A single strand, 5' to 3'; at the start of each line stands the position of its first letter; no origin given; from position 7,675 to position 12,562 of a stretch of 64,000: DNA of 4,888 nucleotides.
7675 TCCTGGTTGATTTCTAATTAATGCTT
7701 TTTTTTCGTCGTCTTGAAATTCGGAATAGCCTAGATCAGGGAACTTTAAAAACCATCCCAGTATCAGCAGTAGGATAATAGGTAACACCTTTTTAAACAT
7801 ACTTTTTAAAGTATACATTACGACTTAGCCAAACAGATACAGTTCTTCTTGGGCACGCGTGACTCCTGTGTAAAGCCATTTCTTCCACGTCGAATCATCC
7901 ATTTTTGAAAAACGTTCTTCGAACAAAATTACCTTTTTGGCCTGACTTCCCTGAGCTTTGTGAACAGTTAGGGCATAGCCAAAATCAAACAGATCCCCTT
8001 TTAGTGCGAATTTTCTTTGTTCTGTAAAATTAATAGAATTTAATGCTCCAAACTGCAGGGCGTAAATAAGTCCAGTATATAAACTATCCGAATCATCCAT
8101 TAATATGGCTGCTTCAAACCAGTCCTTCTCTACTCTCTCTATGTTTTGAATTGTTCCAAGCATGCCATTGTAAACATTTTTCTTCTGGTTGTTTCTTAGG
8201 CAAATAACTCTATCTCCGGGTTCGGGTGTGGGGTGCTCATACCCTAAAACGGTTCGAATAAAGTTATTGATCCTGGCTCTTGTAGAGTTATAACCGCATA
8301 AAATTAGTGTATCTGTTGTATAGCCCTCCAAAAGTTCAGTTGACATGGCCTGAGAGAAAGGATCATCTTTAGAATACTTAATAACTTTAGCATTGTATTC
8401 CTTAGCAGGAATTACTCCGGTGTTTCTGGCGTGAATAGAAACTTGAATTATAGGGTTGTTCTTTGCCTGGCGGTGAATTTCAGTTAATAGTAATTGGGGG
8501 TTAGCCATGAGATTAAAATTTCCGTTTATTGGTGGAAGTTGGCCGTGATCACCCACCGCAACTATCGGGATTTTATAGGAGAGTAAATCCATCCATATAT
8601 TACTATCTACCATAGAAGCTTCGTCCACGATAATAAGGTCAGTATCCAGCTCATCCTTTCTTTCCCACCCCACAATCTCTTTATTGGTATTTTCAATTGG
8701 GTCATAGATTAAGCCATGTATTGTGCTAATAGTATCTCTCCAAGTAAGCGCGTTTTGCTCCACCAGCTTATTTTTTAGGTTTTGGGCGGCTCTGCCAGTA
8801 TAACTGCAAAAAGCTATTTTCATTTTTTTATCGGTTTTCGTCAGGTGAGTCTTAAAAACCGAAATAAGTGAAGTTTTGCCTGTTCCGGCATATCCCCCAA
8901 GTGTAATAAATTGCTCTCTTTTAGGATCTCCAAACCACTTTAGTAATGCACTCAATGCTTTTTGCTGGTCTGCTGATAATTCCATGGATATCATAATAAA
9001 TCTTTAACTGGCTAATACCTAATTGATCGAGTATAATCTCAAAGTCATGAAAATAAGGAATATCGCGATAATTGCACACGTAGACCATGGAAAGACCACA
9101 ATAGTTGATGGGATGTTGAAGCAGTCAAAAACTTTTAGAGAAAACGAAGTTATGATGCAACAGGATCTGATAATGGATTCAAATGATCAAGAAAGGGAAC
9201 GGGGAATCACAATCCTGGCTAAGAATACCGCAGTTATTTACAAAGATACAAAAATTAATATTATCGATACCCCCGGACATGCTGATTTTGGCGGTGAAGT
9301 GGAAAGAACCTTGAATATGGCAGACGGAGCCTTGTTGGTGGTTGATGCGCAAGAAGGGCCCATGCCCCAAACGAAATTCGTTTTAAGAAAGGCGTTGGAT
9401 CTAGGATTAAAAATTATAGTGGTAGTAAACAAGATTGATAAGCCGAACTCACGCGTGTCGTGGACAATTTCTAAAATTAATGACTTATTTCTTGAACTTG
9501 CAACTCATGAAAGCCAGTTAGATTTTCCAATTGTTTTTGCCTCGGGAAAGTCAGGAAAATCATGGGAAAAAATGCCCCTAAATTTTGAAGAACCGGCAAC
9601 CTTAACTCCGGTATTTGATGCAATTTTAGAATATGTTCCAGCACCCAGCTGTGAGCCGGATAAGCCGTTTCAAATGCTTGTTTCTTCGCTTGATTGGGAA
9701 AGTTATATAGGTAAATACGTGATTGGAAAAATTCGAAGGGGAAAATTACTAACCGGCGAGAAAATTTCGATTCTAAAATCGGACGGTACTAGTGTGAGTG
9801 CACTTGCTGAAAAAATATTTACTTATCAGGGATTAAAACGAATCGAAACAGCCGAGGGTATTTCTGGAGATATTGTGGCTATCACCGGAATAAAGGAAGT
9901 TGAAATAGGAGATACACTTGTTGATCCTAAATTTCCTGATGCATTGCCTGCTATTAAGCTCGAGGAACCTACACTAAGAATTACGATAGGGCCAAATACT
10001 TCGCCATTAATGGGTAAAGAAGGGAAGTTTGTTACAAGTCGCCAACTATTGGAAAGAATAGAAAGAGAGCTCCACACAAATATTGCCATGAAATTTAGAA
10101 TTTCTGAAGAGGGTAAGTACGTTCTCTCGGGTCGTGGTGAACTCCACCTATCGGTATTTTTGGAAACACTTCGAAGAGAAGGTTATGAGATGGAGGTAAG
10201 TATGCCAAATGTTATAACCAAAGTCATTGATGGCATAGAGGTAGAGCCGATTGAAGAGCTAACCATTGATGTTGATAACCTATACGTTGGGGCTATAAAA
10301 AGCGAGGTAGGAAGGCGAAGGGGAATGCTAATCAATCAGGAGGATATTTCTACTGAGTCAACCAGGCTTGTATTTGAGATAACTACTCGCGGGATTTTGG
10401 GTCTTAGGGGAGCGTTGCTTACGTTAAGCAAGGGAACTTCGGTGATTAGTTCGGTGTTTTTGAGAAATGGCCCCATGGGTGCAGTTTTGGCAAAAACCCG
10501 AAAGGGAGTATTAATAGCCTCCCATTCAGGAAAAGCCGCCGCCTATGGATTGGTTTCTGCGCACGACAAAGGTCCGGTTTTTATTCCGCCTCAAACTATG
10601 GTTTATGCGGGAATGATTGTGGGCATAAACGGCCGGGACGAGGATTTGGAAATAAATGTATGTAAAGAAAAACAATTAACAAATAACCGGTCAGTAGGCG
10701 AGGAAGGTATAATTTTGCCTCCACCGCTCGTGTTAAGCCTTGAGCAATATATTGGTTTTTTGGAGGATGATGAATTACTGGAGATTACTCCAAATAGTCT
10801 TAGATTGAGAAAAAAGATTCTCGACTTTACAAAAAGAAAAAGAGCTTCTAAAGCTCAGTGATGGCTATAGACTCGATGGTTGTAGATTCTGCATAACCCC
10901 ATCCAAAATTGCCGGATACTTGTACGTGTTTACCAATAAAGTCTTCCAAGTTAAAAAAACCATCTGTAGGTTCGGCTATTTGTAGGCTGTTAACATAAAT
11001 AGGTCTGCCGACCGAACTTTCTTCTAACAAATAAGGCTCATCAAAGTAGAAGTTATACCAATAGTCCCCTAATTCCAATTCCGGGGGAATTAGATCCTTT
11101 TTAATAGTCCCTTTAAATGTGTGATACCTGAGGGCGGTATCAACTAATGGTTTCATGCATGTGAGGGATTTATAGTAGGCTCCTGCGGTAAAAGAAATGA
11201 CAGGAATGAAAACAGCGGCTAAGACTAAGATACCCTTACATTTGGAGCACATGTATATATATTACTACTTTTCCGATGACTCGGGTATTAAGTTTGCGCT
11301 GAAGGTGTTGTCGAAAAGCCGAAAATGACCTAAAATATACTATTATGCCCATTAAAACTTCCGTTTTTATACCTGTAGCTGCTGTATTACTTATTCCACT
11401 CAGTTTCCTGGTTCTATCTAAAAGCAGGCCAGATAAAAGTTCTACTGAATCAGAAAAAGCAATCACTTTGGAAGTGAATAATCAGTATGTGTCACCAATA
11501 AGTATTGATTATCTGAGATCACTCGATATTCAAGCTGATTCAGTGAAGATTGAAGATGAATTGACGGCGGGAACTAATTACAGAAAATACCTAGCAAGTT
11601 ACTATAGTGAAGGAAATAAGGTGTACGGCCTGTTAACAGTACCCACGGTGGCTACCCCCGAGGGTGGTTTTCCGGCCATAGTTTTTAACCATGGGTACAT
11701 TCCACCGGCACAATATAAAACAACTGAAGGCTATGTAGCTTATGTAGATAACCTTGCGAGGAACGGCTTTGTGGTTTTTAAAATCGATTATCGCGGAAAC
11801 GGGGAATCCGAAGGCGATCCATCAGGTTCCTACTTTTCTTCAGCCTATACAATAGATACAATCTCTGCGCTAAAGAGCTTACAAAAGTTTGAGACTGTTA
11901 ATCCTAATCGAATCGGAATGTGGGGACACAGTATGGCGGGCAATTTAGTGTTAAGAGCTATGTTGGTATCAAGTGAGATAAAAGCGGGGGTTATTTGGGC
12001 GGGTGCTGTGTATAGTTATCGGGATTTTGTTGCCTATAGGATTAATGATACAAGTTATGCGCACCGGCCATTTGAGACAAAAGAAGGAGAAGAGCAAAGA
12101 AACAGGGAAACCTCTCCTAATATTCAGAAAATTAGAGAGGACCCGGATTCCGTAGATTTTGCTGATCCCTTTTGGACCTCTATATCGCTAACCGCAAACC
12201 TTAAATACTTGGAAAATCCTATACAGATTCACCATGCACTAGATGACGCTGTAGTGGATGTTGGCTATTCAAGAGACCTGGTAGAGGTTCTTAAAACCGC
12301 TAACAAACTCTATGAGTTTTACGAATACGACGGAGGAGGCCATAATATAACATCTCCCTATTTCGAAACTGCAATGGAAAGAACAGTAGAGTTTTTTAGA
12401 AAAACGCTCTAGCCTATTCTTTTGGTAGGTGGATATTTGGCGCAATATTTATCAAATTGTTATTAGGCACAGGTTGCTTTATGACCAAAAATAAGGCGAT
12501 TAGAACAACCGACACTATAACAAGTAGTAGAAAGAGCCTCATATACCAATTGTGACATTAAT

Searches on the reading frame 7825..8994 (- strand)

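Call 15: search_protein_families(library=pfam, proteins=[window:7825-8994:-], max_evalue=0.001)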
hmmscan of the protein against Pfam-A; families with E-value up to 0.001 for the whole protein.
window:7825-8994:- (389 aa): 12 families
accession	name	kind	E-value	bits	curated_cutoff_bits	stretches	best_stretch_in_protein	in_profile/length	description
PF13245.12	AAA_19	-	8.9e-22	78.1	25.1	1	27-156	11-132/134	AAA domain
PF13604.12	AAA_30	-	4.5e-19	69.4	27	1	6-191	2-170/191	AAA domain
PF13538.12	UvrD_C_2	-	2e-15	56.8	27.4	1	339-387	2-51/52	UvrD-like helicase C-terminal domain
PF13086.12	AAA_11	-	1.6e-07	31.8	27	0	117-156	213-253/257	AAA domain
PF18335.7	SH3_13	-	2.7e-07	30.7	41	1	259-289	28-58/65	ATP-dependent RecD-like DNA helicase SH3 domain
PF01443.25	Viral_helicase1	-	2.9e-07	31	21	0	321-388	165-227/228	Viral superfamily 1 RNA helicase core domain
PF24883.2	NPHP3_N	-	1.1e-05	26.2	24.8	1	18-75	13-70/164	Nephrocystin 3, N-terminal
PF00580.27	UvrD-helicase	-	1.2e-05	25.5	23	1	36-125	22-109/271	UvrD/REP helicase N-terminal domain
PF05970.20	PIF1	-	2.4e-05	24.5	25.9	1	6-136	2-121/223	PIF1-like helicase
PF13191.12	AAA_16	-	9.6e-05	23.4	32.6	1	14-72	9-63/167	AAA ATPase domain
PF05127.21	NAT10_TcmA_helicase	-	0.00023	21.5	22.7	1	36-141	6-114/176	RNA cytidine acetyltransferase NAT10/TcmA, helicase domain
PF09848.15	SLFN-g3_helicase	-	0.00049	19.9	24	0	30-127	4-89/354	Schlafen group 3, DNA/RNA helicase domain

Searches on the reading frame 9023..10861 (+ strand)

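Call 15: search_protein_families(library=pfam, proteins=[window:9023-10861:+], max_evalue=0.001)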
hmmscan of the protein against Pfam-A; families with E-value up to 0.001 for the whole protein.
window:9023-10861:+ (612 aa): 7 families
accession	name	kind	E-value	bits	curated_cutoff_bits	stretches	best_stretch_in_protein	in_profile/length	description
PF00009.33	GTP_EFTU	-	3.9e-58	196.6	26.5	1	10-206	2-187/188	Elongation factor Tu GTP binding domain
PF21018.2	BipA_C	-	6e-37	126.2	23.8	1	494-601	1-109/110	TypA/BipA C-terminal domain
PF00679.30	EFG_C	-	2.8e-12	46.9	27.9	1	407-484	3-80/89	Elongation factor G C-terminus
PF03144.31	GTP_EFTU_D2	-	6.9e-08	33.3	30.3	1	230-299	1-72/73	Elongation factor Tu domain 2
PF01926.29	MMR_HSR1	-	3e-05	24.5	21.9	1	59-137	29-113/113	50S ribosome-binding GTPase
PF14492.12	EFG_III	-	4e-05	24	27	0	342-391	21-72/75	Elongation Factor G, domain III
PF22042.2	EF-G_D2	-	5.6e-05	23.6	27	1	216-300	2-82/84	Elongation factor G domain 2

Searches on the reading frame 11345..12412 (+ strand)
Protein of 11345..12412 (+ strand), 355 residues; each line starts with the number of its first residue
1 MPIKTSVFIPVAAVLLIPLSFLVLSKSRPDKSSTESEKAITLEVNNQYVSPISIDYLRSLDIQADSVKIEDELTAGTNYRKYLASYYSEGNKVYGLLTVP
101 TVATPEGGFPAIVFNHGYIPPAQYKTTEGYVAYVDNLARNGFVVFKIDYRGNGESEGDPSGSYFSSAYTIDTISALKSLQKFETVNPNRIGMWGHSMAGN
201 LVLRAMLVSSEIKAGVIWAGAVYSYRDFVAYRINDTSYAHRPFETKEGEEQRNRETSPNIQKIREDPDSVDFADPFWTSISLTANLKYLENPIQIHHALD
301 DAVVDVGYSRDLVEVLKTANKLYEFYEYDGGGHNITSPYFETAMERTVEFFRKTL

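Call 15: search_protein_families(library=pfam, proteins=[window:11345-12412:+], max_evalue=0.001)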
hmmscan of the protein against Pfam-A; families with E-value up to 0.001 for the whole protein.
window:11345-12412:+ (355 aa): 11 families
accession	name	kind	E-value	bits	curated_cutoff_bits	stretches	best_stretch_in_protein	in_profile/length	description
PF12146.15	Hydrolase_4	-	1.5e-15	57.6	27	1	112-335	7-234/239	Serine aminopeptidase, S33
PF00561.26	Abhydrolase_1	-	2.6e-10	40.8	25.8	1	110-216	1-98/245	alpha/beta hydrolase fold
PF02129.25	Peptidase_S15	-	8.1e-10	39.3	23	1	98-307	10-238/262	X-Pro dipeptidyl-peptidase (S15 family)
PF00326.27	Peptidase_S9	-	1.4e-09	38.2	22.6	1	137-353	10-208/213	Prolyl oligopeptidase family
PF08840.17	BAAT_C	-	5.4e-08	33.6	20.9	1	175-345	9-170/210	BAAT / Acyl-CoA thioester hydrolase C terminal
PF01738.24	DLH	-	8.8e-08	32.4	21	0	284-340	137-193/217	Dienelactone hydrolase family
PF05448.18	AXE1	-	5.7e-07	29.1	21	0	57-161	35-130/321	Acetyl xylan esterase (AXE1)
PF12697.13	Abhydrolase_6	-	8.8e-07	30.2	26.3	1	130-349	16-216/217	Alpha/beta hydrolase family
PF12740.14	PETase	-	2.1e-05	24.5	28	1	98-217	45-154/263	PET hydrolase-like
PF02230.22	Abhydrolase_2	-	4.7e-05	23.8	23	0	291-343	157-209/217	Phospholipase/Carboxylesterase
PF20434.5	BD-FAE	-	0.00091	19.2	26.8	0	108-315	12-214/215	BD-FAE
